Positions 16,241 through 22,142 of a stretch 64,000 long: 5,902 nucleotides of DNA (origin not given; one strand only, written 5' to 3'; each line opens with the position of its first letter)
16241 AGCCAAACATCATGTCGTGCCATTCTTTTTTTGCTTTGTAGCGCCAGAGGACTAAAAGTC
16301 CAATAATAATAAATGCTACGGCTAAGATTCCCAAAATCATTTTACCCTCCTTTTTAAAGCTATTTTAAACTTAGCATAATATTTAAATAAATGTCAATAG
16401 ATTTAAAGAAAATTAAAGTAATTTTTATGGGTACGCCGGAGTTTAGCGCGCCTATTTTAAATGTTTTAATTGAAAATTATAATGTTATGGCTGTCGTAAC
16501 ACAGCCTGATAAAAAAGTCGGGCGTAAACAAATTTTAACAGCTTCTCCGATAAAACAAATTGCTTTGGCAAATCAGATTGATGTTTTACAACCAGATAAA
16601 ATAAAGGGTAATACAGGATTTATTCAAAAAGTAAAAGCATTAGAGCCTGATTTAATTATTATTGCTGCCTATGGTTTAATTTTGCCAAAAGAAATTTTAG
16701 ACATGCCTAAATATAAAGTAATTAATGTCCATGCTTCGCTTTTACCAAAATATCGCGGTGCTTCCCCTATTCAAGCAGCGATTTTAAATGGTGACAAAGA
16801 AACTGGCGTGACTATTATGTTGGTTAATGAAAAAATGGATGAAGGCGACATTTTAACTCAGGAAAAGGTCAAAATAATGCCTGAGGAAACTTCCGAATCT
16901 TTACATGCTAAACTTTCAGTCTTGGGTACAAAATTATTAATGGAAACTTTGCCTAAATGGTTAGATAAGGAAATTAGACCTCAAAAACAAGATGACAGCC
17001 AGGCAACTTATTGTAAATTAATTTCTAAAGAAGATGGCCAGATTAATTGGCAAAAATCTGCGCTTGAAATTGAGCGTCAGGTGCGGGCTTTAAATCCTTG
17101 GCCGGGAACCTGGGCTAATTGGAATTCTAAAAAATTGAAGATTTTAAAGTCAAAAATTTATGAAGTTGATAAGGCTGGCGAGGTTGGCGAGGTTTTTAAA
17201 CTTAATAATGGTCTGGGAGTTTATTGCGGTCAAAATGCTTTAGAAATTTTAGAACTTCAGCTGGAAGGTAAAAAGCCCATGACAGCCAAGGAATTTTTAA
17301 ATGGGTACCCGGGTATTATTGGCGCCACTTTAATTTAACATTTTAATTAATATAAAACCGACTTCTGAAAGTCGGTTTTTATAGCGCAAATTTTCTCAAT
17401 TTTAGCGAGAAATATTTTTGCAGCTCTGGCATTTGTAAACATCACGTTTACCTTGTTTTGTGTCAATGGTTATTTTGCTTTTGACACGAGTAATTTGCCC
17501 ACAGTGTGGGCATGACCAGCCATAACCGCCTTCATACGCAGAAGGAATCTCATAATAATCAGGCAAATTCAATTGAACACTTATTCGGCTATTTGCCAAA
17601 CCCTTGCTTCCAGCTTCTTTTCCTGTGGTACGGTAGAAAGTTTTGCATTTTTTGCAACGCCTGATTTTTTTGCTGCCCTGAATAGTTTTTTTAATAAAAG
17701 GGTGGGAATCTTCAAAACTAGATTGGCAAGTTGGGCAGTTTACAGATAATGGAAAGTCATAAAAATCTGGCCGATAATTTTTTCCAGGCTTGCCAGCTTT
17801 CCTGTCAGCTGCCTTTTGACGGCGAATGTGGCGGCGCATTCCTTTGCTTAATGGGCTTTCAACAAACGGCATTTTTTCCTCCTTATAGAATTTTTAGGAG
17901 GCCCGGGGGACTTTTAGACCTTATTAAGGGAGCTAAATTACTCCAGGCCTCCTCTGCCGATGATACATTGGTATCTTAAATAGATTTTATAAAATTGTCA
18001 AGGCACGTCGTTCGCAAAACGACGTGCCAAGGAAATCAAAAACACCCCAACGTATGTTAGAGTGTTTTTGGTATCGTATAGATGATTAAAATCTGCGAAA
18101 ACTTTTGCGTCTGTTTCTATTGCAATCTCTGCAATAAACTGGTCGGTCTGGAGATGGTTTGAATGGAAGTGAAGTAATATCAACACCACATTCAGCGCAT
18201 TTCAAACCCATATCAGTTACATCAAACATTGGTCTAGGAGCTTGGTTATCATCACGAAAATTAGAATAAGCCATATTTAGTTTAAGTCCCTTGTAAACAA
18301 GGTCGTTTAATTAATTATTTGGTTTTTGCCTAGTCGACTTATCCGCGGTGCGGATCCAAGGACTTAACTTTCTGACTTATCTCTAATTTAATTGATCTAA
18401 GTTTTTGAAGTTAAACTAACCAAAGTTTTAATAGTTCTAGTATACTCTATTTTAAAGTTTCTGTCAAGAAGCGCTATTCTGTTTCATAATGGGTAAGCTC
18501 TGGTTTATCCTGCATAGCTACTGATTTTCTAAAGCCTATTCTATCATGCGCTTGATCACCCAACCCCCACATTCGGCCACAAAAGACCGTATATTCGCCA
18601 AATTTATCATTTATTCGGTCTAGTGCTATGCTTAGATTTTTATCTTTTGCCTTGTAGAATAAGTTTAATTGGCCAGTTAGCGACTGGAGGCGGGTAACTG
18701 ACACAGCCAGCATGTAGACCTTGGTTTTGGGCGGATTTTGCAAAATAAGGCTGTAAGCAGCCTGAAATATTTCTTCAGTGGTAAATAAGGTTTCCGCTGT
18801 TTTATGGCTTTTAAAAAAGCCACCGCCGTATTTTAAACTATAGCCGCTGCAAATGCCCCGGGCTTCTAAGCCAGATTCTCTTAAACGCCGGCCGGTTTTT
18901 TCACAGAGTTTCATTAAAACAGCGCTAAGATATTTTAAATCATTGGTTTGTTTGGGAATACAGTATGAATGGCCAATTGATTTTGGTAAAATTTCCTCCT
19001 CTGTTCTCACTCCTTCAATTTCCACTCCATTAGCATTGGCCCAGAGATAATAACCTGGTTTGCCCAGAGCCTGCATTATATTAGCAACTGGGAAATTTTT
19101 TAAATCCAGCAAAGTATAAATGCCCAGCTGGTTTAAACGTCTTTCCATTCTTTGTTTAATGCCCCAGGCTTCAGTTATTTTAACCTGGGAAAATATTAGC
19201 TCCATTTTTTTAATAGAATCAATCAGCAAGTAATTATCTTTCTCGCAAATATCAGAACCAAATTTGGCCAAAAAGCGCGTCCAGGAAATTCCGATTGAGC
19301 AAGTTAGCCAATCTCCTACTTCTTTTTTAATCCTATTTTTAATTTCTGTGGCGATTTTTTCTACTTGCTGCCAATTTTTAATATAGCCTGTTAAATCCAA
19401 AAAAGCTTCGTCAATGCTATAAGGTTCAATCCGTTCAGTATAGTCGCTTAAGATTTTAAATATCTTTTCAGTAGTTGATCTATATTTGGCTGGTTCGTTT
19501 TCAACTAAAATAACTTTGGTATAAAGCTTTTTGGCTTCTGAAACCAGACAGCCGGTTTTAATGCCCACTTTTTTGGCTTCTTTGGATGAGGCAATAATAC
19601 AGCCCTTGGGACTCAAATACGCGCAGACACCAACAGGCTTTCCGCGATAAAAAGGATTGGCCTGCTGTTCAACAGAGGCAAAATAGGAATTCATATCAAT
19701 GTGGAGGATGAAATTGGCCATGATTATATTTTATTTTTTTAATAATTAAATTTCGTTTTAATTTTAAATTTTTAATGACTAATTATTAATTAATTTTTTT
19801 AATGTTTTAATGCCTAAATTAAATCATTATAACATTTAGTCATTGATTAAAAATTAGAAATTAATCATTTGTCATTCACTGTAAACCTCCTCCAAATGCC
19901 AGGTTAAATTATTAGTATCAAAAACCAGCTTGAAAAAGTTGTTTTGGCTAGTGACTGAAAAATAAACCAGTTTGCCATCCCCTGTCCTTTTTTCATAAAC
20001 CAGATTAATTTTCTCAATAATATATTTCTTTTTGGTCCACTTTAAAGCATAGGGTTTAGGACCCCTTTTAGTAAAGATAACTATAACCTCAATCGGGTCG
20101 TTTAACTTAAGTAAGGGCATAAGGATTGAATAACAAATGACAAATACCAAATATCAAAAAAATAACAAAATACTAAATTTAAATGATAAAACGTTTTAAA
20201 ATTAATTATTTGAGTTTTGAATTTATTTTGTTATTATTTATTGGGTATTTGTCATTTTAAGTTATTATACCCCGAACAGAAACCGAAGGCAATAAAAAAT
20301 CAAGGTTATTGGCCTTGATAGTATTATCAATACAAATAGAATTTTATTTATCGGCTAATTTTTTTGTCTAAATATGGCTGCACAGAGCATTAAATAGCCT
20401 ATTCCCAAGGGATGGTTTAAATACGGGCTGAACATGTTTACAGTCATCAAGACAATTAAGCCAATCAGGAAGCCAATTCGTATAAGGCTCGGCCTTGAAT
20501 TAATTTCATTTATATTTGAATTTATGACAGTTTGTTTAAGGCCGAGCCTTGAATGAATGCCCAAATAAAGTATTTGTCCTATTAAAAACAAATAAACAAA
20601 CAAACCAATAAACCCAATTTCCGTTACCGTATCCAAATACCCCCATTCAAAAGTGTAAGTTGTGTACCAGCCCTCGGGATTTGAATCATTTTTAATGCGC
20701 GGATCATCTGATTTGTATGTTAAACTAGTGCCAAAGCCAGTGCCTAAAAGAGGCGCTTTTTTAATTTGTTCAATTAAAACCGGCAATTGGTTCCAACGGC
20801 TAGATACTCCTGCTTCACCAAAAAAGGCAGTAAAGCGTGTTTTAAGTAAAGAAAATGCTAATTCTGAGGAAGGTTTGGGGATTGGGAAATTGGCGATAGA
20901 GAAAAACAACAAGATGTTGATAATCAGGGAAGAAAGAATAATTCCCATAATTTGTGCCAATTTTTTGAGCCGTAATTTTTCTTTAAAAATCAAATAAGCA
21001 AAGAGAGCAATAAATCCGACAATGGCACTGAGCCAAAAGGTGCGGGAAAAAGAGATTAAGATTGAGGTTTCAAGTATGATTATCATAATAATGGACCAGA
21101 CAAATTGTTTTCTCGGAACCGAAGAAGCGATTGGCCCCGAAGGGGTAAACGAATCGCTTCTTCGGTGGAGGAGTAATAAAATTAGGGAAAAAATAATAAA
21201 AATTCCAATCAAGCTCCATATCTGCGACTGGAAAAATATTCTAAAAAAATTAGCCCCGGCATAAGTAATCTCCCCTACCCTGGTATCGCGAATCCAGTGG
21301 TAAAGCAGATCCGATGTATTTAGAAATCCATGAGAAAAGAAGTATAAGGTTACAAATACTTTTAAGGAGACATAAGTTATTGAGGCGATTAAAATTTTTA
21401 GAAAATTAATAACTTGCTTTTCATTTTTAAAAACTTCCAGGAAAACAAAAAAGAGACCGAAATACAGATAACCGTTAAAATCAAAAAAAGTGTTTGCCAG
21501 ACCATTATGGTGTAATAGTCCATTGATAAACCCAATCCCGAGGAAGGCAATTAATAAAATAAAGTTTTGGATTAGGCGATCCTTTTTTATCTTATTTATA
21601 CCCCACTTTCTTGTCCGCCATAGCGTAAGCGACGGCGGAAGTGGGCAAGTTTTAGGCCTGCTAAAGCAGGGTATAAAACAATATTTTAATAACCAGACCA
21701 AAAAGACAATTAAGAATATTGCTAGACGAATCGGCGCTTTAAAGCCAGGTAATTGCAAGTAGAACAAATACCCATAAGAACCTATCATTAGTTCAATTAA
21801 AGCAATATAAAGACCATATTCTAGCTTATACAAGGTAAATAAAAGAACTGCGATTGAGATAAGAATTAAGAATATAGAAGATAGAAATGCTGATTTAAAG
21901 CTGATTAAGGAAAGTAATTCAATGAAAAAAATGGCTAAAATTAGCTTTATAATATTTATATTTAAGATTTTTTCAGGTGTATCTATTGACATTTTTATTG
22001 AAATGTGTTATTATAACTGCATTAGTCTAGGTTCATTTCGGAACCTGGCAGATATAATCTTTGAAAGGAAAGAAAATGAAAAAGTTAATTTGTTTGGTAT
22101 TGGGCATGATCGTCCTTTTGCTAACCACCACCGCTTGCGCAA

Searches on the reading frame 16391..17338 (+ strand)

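Call 15: search_protein_families(library=pfam, proteins=[window:16391-17338:+])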
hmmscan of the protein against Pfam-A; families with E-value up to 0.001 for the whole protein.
window:16391-17338:+ (315 aa): 2 families
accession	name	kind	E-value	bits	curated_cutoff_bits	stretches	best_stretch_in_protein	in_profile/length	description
PF00551.24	Formyl_trans_N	-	5.1e-47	160.4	26.1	1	7-186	2-180/181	Formyl transferase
PF02911.23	Formyl_trans_C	-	1e-30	106.3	21.1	1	211-306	2-99/100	Formyl transferase, C-terminal domain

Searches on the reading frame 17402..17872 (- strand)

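Call 15: search_protein_families(library=pfam, proteins=[window:17402-17872:-])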
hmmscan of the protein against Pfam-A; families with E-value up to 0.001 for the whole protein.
window:17402-17872:- (156 aa): 2 families
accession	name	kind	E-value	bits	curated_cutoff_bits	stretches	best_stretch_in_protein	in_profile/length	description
PF12760.12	Zn_ribbon_IS1595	-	4.2e-06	27.1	25.4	0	119-152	19-44/46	Transposase zinc-ribbon domain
PF05876.18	GpA_ATPase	-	0.00041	20.5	25.6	0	115-154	191-232/247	Phage terminase large subunit gpA, ATPase domain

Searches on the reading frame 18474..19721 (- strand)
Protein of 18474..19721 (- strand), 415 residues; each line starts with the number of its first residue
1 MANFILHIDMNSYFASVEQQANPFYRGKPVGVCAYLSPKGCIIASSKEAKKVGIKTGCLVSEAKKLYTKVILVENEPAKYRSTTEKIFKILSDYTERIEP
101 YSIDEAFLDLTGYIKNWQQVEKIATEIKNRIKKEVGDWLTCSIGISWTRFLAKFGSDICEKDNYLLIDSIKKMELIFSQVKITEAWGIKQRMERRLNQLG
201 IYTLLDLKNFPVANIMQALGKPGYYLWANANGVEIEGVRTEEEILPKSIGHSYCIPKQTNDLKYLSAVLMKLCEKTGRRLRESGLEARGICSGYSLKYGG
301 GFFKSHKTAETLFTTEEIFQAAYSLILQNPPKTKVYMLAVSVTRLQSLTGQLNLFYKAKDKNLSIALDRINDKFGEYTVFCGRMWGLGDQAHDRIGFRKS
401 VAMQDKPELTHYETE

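Call 15: search_protein_families(library=pfam, proteins=[window:18474-19721:-])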
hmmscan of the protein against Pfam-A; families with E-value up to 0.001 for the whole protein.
window:18474-19721:- (415 aa): 2 families
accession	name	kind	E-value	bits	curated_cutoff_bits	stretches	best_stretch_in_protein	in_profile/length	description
PF00817.25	IMS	-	1.5e-42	145.5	23.2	1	8-156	1-147/148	impB/mucB/samB family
PF11799.13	IMS_C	-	7.5e-10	39.6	20.7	1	246-353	1-108/109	impB/mucB/samB family C-terminal domain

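Call 65: list_cluster_members(proteins=[window:18474-19721:-, window:16391-17338:+, window:24819-25817:+, window:27506-29647:-, window:23668-24651:-, window:20355-21992:-, window:29754-30743:-, window:13187-15094:+])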
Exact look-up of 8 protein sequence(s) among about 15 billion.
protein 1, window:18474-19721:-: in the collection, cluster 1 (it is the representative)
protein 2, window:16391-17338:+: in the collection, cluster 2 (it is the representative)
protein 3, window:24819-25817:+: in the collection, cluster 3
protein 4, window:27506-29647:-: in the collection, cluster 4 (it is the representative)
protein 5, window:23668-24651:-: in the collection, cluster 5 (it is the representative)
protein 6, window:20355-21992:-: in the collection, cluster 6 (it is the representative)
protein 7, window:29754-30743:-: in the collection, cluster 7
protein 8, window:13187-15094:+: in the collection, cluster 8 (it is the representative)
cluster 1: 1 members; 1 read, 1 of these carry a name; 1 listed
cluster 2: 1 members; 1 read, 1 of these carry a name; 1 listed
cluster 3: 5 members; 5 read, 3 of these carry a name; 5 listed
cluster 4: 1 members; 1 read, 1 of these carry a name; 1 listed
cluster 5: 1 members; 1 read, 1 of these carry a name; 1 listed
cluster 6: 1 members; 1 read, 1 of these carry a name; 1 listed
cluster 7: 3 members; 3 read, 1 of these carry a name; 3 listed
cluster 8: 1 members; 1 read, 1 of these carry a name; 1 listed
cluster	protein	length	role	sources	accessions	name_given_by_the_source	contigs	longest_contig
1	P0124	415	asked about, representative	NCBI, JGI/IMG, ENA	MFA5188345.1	MAG: DNA polymerase IV [Patescibacteria group bacterium]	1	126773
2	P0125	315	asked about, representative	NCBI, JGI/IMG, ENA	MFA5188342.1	MAG: methionyl-tRNA formyltransferase [Patescibacteria group bacterium]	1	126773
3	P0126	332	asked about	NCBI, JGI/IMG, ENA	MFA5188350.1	MAG: radical SAM/SPASM domain-containing protein [Patescibacteria group bacterium]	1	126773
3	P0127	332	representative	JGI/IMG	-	mycofactocin biosynthetic radical S-adenosylmethionine protein MftC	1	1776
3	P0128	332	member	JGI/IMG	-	radical SAM protein with 4Fe4S-binding SPASM domain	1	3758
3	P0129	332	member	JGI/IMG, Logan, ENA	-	-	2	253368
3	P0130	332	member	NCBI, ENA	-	-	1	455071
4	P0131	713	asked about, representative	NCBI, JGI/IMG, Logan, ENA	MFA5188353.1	MAG: cyclic nucleotide-binding domain-containing protein [Patescibacteria group bacterium]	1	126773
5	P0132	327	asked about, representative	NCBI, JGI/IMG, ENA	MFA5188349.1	MAG: hypothetical protein WC460_03235 [Patescibacteria group bacterium]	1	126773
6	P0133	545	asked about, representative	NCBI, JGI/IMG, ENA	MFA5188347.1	MAG: O-antigen ligase family protein [Patescibacteria group bacterium]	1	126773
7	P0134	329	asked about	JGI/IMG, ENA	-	-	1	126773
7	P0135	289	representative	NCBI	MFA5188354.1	MAG: glycosyltransferase family 2 protein [Patescibacteria group bacterium]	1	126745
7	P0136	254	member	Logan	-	-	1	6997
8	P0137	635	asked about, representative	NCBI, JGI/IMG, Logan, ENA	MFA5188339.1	MAG: primosomal protein N' [Patescibacteria group bacterium]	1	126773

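Call 66: find_encoding_contigs(protein=P0130, flank=6000, max_places=4)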
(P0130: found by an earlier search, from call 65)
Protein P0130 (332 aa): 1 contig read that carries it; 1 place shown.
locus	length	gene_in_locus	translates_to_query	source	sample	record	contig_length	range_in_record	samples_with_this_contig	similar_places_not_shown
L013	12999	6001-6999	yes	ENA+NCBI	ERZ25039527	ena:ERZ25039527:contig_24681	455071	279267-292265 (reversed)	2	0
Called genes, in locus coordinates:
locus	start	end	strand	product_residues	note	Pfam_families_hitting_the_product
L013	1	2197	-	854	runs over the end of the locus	PF00521:DNA_topoisoIV, PF03989:DNA_gyraseA_C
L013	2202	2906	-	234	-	-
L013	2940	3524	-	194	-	PF13483:Lactamase_B_3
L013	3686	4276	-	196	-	PF13023:HD_3, PF01966:HD (weak)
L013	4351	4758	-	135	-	PF00072:Response_reg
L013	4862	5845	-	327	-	PF00579:tRNA-synt_1b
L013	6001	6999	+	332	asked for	PF04055:Radical_SAM, PF13186:SPASM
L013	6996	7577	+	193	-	PF02223:Thymidylate_kin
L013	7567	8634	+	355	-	PF04055:Radical_SAM, PF13186:SPASM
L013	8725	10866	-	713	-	PF23023:Anti-Pycsar_Apyc1, PF00027:cNMP_binding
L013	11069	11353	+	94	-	-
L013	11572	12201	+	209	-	PF08332:CaMKII_AD, PF14534:DUF4440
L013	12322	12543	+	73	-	-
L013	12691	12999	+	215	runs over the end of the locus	-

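Call 67: find_encoding_contigs(protein=P0128, flank=4000, max_places=4)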
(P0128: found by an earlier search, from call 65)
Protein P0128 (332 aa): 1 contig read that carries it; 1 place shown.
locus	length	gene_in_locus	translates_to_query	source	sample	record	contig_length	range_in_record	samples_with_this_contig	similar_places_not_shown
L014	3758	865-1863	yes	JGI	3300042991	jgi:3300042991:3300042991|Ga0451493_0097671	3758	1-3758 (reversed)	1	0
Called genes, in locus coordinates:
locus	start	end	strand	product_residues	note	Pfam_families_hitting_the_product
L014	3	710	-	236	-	?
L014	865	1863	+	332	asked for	PF04055:Radical_SAM, PF13186:SPASM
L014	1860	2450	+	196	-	PF02223:Thymidylate_kin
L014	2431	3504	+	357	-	PF04055:Radical_SAM, PF13186:SPASM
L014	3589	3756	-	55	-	?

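Call 84: find_encoding_contigs(protein=P0136, flank=7000, max_places=3)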
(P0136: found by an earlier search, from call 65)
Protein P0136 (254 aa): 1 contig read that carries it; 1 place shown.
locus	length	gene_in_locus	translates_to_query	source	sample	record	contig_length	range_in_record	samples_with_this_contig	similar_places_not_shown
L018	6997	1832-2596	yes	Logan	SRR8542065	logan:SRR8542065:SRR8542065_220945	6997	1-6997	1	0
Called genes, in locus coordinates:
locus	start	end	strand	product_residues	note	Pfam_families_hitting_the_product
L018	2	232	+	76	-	?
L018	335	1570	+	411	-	PF00534:Glycos_transf_1 (weak), PF13692:Glyco_trans_1_4, PF13524:Glyco_trans_1_2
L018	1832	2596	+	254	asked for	PF00535:Glycos_transf_2, PF13641:Glyco_tranf_2_3, PF13632:Glyco_trans_2_3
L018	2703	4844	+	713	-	PF23023:Anti-Pycsar_Apyc1, PF00027:cNMP_binding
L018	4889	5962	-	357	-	PF04055:Radical_SAM, PF13186:SPASM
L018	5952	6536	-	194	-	PF02223:Thymidylate_kin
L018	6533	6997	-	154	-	?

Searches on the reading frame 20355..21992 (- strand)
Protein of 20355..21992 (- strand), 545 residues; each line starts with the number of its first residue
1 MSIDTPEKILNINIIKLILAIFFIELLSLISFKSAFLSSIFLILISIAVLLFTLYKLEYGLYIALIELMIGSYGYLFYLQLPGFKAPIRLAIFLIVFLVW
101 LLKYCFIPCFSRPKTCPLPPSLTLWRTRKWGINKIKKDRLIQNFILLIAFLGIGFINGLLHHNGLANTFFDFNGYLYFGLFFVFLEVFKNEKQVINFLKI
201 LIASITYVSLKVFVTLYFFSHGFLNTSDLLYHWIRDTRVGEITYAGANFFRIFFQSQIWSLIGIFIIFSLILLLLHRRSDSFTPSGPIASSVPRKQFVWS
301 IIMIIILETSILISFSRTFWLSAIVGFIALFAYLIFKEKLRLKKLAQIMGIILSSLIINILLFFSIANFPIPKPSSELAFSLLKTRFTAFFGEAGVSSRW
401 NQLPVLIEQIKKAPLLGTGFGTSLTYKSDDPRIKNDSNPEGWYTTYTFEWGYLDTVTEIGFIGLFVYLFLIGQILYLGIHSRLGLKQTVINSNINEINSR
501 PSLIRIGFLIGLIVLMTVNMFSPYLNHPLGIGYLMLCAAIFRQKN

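Call 15: search_protein_families(library=pfam, proteins=[window:20355-21992:-])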
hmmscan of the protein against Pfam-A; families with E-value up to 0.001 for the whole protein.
window:20355-21992:- (545 aa): 1 family
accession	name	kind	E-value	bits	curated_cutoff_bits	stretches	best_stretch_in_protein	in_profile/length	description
PF04932.20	Wzy_C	-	3e-11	43.8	31.7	1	304-468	3-149/149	O-Antigen ligase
